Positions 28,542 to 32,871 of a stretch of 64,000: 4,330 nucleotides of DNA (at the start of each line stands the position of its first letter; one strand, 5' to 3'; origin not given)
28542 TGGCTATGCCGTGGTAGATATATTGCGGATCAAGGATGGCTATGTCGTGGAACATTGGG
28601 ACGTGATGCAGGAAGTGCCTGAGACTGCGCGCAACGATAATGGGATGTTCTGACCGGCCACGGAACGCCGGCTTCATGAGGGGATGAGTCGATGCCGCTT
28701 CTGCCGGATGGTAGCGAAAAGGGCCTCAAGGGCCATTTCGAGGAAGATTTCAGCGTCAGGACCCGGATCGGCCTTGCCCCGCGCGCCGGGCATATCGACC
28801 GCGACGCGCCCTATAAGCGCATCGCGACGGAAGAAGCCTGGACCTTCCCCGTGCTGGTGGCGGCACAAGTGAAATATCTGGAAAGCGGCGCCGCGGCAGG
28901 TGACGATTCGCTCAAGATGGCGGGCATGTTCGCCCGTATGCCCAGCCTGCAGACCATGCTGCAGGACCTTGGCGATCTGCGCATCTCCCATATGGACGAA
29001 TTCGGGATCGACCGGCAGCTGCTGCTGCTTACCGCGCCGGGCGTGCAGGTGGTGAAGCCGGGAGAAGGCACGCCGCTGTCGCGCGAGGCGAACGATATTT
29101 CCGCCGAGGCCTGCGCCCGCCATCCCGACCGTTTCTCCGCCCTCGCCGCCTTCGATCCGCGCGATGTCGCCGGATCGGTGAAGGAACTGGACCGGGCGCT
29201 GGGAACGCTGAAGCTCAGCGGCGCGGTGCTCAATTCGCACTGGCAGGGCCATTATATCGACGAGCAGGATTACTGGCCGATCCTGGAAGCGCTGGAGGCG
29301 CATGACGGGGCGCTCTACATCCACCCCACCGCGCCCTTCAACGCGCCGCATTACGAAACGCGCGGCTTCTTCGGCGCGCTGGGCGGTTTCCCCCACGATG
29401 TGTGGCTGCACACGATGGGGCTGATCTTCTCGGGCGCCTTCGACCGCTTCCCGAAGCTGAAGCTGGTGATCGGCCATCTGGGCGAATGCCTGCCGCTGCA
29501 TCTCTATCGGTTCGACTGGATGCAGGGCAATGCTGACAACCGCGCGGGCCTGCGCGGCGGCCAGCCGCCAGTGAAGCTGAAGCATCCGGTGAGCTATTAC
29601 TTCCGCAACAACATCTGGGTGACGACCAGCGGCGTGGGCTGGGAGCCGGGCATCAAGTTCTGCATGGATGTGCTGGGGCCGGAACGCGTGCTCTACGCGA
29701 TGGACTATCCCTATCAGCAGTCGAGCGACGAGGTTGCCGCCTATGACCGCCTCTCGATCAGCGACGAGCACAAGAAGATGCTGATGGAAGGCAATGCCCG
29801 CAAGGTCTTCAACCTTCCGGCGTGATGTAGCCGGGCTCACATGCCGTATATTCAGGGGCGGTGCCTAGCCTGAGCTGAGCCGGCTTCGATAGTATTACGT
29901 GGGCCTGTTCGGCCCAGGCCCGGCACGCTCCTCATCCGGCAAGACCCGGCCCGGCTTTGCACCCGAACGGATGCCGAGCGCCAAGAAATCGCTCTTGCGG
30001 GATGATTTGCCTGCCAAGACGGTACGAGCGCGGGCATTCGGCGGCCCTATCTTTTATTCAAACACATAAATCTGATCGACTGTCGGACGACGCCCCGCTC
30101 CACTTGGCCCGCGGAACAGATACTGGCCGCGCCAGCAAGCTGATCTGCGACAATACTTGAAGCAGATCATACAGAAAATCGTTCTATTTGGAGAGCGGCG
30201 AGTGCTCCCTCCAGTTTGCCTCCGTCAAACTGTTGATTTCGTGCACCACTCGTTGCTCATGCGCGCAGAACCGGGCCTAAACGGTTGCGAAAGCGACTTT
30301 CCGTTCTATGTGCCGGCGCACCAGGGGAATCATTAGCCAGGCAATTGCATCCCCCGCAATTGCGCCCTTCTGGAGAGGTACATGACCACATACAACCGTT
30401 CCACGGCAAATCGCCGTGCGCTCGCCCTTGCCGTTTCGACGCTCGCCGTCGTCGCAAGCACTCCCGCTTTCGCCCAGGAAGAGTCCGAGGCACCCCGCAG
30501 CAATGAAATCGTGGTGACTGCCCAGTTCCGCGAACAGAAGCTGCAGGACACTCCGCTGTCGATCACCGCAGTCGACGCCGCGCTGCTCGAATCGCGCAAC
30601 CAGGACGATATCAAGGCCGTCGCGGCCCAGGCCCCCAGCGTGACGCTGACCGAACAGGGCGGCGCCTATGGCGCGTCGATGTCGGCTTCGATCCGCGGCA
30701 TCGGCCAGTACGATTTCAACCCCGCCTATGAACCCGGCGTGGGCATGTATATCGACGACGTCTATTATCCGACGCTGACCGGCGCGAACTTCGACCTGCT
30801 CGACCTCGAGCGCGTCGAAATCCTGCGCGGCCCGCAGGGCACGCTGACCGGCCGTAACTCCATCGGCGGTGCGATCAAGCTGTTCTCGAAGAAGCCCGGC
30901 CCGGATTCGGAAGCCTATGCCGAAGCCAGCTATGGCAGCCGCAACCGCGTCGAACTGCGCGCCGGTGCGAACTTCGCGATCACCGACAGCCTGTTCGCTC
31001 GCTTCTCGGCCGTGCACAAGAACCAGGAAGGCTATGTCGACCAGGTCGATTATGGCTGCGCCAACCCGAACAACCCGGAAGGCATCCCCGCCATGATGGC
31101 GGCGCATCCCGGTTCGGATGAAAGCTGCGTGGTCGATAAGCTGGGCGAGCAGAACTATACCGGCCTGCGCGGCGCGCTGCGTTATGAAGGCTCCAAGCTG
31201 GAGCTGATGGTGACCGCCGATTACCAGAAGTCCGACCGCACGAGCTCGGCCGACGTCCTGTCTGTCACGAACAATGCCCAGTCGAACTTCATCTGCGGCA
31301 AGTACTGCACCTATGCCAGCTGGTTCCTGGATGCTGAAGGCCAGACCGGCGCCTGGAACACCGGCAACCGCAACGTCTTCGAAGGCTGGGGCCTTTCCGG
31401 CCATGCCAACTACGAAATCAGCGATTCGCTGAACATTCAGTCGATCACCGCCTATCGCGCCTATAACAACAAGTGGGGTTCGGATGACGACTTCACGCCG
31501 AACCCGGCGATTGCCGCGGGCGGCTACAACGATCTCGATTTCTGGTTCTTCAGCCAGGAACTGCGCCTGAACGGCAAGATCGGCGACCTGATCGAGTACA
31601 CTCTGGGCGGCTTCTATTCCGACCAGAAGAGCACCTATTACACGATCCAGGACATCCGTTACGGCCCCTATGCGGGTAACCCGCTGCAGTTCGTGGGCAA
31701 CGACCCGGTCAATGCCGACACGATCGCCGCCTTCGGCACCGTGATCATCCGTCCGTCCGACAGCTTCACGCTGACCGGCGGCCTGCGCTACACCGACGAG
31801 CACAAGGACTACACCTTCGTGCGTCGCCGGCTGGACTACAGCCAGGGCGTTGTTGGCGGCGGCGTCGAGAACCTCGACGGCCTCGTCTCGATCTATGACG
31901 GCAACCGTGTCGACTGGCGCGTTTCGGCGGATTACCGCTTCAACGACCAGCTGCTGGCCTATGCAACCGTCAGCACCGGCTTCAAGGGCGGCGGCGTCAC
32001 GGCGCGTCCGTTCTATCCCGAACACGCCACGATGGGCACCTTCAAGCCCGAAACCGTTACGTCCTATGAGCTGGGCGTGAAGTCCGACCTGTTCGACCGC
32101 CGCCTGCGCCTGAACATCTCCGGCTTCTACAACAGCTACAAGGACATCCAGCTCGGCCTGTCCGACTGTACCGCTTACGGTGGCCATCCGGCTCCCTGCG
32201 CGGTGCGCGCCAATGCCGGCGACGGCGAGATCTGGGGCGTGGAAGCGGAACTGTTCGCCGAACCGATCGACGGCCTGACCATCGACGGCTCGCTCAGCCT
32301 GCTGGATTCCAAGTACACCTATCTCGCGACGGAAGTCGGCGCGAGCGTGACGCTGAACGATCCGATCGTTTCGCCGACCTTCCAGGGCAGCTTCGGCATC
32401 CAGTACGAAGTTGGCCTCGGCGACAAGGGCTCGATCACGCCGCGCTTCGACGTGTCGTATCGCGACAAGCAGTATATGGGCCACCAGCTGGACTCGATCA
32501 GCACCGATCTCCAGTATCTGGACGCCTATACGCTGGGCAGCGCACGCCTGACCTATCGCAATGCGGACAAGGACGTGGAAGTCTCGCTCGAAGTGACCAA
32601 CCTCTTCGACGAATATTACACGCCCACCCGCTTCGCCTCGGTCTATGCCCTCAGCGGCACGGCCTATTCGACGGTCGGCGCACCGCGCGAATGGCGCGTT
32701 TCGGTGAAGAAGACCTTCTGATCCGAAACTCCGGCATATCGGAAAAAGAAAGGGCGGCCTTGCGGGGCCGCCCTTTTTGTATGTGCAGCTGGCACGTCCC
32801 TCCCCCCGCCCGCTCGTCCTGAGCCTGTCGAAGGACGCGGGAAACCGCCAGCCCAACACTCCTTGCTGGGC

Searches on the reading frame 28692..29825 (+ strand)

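Call 14: search_protein_families(library=pfam, proteins=[window:28692-29825:+], max_evalue=0.00001)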
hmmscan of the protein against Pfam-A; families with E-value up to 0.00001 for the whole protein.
window:28692-29825:+ (377 aa): 1 family
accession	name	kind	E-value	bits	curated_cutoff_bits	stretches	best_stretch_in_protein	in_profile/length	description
PF04909.20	Amidohydro_2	-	2.3e-34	119.9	26.4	1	124-375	56-289/289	Amidohydrolase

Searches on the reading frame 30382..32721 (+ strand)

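Call 14: search_protein_families(library=pfam, proteins=[window:30382-32721:+], max_evalue=0.00001)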
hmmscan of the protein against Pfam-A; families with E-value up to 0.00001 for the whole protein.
window:30382-32721:+ (779 aa): 2 families
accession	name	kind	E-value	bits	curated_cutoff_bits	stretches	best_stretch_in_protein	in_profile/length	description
PF00593.30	TonB_dep_Rec_b-barrel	-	3.6e-38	133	27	1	288-741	28-436/436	TonB dependent receptor-like, beta-barrel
PF07715.20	Plug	-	2.1e-17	64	23.9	1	54-164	2-107/107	TonB-dependent Receptor Plug Domain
